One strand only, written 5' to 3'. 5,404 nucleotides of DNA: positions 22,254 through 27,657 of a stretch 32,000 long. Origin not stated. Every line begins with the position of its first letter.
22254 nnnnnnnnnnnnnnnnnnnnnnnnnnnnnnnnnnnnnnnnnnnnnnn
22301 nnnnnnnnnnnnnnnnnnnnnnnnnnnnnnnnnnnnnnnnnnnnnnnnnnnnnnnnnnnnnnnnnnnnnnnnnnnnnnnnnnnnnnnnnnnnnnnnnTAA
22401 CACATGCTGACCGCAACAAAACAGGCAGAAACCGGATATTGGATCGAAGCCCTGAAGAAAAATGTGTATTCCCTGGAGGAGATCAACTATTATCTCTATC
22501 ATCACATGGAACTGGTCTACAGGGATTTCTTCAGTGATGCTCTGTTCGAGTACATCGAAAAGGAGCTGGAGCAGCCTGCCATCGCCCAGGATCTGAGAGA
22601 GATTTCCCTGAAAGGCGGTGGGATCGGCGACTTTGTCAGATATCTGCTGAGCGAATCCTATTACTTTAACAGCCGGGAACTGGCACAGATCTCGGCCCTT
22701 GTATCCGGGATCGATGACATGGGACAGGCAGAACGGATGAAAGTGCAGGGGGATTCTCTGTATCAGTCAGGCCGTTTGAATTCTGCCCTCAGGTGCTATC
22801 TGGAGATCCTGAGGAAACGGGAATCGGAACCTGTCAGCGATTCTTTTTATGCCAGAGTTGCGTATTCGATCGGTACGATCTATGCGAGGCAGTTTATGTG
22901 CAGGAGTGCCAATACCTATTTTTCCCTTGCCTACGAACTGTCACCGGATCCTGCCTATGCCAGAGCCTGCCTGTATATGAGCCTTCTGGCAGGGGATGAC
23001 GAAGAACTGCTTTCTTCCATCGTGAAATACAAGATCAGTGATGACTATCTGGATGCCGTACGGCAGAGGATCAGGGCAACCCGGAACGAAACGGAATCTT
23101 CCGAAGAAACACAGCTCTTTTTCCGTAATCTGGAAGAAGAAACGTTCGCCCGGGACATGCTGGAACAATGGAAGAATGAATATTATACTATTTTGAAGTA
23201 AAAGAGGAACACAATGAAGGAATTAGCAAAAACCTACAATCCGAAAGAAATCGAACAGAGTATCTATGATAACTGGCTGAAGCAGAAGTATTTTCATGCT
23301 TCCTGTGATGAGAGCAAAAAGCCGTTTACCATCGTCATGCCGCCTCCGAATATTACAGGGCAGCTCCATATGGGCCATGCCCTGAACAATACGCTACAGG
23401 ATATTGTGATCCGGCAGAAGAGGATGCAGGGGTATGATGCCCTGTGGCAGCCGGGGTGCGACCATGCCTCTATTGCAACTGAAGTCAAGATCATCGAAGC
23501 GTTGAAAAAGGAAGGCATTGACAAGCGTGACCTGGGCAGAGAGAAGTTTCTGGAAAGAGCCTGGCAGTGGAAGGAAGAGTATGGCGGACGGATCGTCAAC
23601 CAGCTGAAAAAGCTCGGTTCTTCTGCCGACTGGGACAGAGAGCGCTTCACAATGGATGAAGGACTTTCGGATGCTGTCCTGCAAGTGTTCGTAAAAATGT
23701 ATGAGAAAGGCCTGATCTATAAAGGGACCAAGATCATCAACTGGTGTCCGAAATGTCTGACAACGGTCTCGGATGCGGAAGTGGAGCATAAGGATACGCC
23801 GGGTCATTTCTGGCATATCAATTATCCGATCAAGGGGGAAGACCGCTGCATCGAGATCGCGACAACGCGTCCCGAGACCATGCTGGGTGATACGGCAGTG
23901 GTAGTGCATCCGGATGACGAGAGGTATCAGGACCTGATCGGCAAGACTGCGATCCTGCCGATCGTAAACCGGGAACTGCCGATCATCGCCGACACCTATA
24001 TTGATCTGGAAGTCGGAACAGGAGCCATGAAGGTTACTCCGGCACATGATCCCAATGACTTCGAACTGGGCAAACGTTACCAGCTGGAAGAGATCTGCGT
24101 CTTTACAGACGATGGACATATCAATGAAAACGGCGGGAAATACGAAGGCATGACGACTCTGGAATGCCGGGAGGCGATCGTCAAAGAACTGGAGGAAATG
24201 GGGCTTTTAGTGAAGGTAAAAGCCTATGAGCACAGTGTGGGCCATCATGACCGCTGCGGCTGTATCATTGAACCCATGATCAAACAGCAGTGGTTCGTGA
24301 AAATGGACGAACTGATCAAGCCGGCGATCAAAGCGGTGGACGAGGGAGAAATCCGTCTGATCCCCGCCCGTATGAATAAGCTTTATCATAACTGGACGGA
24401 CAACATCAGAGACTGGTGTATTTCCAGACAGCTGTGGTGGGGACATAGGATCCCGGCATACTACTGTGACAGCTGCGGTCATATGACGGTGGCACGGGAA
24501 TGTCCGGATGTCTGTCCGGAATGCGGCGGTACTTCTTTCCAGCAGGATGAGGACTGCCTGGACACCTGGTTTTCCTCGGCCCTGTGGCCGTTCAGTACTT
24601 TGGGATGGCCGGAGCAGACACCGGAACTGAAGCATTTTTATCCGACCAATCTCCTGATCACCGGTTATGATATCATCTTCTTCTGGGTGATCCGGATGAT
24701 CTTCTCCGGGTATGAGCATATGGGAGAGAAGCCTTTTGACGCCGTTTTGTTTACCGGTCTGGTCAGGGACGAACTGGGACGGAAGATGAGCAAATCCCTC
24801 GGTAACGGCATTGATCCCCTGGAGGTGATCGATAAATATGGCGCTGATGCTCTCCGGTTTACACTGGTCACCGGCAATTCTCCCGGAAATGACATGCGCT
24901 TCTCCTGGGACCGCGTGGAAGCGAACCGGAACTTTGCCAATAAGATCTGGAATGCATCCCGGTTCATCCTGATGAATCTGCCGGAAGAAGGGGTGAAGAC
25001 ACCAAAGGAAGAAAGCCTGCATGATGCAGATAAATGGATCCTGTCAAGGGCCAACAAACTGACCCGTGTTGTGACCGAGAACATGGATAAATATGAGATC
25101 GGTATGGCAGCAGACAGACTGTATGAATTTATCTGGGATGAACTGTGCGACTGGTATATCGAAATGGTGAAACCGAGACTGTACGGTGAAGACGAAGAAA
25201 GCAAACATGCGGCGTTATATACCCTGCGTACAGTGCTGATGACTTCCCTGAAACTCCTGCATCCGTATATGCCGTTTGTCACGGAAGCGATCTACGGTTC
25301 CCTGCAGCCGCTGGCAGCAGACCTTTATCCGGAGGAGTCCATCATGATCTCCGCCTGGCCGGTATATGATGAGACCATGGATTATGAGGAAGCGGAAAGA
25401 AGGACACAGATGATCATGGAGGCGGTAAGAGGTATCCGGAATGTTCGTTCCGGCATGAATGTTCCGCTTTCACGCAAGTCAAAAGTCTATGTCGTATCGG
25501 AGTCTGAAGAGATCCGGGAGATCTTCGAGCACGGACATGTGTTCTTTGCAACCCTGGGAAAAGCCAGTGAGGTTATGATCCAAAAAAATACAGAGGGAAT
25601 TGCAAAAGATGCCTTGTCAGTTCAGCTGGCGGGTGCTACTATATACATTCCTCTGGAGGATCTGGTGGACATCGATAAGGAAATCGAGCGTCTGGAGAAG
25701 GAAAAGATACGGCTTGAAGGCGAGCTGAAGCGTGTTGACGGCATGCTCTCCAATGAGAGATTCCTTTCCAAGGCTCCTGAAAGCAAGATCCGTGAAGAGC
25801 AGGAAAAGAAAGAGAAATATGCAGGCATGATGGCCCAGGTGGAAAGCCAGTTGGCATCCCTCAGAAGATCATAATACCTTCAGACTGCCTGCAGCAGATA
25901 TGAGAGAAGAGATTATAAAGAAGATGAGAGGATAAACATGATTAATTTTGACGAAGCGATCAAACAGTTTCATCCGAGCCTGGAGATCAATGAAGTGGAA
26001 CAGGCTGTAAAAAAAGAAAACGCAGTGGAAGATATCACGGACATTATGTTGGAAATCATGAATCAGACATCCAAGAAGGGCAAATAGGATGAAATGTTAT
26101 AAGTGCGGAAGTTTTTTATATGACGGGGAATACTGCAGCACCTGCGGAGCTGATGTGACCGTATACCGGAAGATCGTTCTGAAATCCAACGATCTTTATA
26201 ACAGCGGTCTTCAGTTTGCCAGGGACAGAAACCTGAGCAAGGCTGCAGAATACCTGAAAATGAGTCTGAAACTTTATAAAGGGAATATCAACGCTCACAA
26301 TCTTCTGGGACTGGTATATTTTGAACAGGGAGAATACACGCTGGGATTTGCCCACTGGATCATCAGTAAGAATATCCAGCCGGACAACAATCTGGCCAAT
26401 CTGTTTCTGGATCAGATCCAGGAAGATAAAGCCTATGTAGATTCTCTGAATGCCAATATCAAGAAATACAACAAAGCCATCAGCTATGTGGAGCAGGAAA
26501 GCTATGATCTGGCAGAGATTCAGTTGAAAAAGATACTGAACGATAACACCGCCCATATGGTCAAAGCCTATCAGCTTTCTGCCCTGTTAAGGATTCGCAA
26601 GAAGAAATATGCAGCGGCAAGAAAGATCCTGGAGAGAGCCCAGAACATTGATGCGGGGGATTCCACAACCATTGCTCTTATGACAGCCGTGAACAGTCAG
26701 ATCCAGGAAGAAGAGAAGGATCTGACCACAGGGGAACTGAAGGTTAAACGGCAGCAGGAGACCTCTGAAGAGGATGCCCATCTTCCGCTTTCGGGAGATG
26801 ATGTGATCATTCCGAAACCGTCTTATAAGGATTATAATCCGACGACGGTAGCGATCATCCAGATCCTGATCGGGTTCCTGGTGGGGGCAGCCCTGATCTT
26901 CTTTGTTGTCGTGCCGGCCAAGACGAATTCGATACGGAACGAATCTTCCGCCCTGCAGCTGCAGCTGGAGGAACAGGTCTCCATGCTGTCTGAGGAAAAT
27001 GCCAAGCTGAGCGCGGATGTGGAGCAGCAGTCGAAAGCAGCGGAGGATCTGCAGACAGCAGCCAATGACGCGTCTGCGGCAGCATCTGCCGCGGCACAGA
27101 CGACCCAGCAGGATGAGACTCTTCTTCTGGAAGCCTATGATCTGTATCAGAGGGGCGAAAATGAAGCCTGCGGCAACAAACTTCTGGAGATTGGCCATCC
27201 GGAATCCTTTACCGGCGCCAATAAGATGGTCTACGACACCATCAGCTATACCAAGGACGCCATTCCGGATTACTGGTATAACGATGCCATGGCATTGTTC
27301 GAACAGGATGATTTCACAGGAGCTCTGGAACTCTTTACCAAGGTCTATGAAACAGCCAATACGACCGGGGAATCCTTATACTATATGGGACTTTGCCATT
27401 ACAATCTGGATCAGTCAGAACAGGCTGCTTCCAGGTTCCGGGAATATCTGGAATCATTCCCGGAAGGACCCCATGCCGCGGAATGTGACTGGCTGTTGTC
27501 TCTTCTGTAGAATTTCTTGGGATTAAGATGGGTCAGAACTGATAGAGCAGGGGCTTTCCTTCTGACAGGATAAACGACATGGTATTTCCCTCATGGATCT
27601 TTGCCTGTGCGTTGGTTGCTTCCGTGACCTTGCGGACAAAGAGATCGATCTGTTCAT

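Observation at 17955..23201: Start/stop-coupled three-gene module of unknown function between rarA and valS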

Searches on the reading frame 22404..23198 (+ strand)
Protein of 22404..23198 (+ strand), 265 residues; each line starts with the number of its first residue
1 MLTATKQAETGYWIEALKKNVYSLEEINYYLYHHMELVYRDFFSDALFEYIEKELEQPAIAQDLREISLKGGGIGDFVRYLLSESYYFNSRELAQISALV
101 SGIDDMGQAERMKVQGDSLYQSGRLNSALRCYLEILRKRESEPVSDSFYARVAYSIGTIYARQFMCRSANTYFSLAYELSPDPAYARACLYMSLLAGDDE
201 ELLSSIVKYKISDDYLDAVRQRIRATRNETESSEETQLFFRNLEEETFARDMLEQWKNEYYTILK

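Call 6: search_protein_families(library=pfam, proteins=[window:22404-23198:+], max_evalue=1)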
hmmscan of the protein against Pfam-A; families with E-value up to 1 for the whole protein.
window:22404-23198:+ (265 aa): 5 families
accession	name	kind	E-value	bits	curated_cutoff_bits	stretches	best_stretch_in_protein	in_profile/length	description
PF13424.12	TPR_12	-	7.5e-05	23.3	30.1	1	116-180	10-75/77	Tetratricopeptide repeat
PF07719.23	TPR_2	-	0.0031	17.9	27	1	115-138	7-30/34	Tetratricopeptide repeat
PF13432.12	TPR_16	-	0.051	14.5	32.7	1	115-162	3-43/65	Tetratricopeptide repeat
PF13414.12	TPR_11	-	0.062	13.4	26.8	1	116-134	1-19/42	TPR repeat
PF23523.1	Microp_apicomplexa_13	-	0.33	11.2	27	1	229-261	35-67/68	Apicomplexa microprotein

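Call 7: search_protein_families(library=ncbifam, proteins=[window:22404-23198:+], max_evalue=1)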
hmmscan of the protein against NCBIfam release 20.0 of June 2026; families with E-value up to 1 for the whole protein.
window:22404-23198:+ (265 aa): 1 family
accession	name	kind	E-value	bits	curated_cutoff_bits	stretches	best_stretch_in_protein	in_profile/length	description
NF047507.1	TPR_BatC_Lepto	exception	0.0026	17.2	175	1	115-189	64-135/214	TPR repeat-containing protein BatC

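Call 31: search_solved_structures(query=A4, max_evalue=10)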
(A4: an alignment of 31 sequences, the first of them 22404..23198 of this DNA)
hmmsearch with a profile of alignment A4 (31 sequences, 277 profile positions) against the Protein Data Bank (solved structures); distinct sequences matched with E-value up to 10: 204 (the best 60 are shown).
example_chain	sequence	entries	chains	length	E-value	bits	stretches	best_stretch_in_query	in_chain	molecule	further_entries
9qhb_A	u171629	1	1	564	3.7e-48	167.5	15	119-191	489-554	Engineered tetratricopeptide repeat protein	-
8bu0_A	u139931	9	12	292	6.6e-34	120.7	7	109-186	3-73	Consensus tetratricopeptide repeat protein | Crystal structure of an 8-repeat consensus TPR superhelix with Zinc. | Monomer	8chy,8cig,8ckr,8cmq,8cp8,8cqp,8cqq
9qhc_A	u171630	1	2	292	2.2e-31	112.5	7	119-186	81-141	Engineered tetratricopeptide repeat protein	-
8ch0_A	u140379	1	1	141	1.5e-18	70.4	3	110-186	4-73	Consensus tetratricopeptide repeat protein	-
2fo7_A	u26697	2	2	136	2e-18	69.9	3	119-186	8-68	SYNTHETIC CONSENSUS TPR PROTEIN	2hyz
7obi_A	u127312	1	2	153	3.2e-14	56.2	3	115-187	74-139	CTPR-rv4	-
2wqh_A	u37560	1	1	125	9.1e-14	54.7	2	119-192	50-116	CTPR3Y3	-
1na0_A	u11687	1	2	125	1.8e-13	53.7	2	119-192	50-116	designed protein CTPR3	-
7qdr_B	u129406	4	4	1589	6.1e-13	52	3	115-187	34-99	Tetratricopeptide repeat protein 37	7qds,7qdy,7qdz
9g8o_B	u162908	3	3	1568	3.3e-12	49.6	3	116-187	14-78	Superkiller complex protein 3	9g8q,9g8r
7y4i_A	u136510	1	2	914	1.5e-11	47.4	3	122-195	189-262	Probable UDP-N-acetylglucosamine--peptide N-acetylglucosaminyltransferase SPINDLY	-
8dtf_A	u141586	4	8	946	1.9e-11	47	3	122-195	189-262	Probable UDP-N-acetylglucosamine--peptide N-acetylglucosaminyltransferase SPINDLY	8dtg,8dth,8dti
8ump_A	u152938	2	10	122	9.6e-11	44.7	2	119-186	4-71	T33-ml35-redesigned-TPR-domain-fold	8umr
9gzg_A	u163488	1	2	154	9.7e-11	44.7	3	119-191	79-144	Engineered CTPR protein with glutamic acids for conductivity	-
2avp_A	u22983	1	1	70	1.2e-10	44.4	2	119-184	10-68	synthetic consensus TPR protein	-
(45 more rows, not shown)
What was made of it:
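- On TPR repeat proteins (gene C): The 31-sequence profile matches consensus TPR proteins, SKI3, SPINDLY and KLC over profile positions about 109-195 (call 31).
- Checked: C contains TPRs (call 31).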

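Call 33: search_protein_families(library=padloc, proteins=[window:22404-23198:+], max_evalue=1)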
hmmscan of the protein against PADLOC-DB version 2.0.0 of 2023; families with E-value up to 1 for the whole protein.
window:22404-23198:+ (265 aa): 0 families

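Call 34: search_protein_families(library=phrogs, proteins=[window:22404-23198:+], max_evalue=1)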
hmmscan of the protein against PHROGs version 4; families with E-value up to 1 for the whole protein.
window:22404-23198:+ (265 aa): 0 families

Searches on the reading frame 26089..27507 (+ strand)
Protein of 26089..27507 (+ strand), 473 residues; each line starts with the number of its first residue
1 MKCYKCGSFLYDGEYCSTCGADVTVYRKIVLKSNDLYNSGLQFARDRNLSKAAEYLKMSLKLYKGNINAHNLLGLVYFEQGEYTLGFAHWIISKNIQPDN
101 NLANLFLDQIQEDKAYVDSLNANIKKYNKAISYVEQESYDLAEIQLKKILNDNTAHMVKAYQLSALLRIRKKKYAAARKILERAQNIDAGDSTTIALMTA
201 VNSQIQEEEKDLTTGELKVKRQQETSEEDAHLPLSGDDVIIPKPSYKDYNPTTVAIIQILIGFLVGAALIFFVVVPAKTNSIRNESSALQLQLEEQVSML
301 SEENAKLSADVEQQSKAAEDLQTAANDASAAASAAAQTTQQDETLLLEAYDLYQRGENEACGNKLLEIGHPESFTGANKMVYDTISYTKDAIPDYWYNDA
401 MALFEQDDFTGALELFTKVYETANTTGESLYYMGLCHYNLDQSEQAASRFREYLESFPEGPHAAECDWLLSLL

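Call 6: search_protein_families(library=pfam, proteins=[window:26089-27507:+], max_evalue=1)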
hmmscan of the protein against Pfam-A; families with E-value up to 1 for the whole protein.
window:26089-27507:+ (473 aa): 20 families
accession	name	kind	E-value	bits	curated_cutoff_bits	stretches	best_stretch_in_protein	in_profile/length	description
PF07719.23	TPR_2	-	4.8e-09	36.1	27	2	428-458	2-32/34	Tetratricopeptide repeat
PF14559.12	TPR_19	-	1.2e-08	35.5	25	3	403-463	1-61/68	Tetratricopeptide repeat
PF13174.12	TPR_6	-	2.3e-07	31.5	26.3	1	428-459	1-32/33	Tetratricopeptide repeat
PF00515.34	TPR_1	-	3.7e-07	30.1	27.8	2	394-419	2-27/34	Tetratricopeptide repeat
PF13424.12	TPR_12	-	4.7e-07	30.3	30.1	1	401-457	11-75/77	Tetratricopeptide repeat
PF13432.12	TPR_16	-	5.3e-07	30.4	32.7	2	127-191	1-64/65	Tetratricopeptide repeat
PF12895.13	ANAPC3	-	2e-06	28.4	27.2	2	395-449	27-78/82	Anaphase-promoting complex, cyclosome, subunit 3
PF23914.1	TPR_CcmH_CycH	-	0.00013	22.3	42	1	45-100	98-154/158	Cytochrome c-type biogenesis protein H TPR domain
PF13428.12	TPR_14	-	0.00017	22.4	23.5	0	159-191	2-34/44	Tetratricopeptide repeat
PF13371.12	TPR_9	-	0.00041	20.7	35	1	434-464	36-66/73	Tetratricopeptide repeat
PF13181.12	TPR_8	-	0.002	18.6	25.7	1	159-189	2-32/34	Tetratricopeptide repeat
PF03285.20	Paralemmin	-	0.0079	16.2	27.3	1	108-231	54-170/333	Paralemmin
PF16331.10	TolA_bind_tri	-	0.016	15.7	30.1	1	284-327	14-57/76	TolA binding protein trimerisation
PF24073.1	DUF7365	-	0.071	13.7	27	0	255-314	12-70/101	Coiled-coil region of unknown function (DUF7365)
PF13414.12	TPR_11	-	0.088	13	26.8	1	50-81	11-42/42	TPR repeat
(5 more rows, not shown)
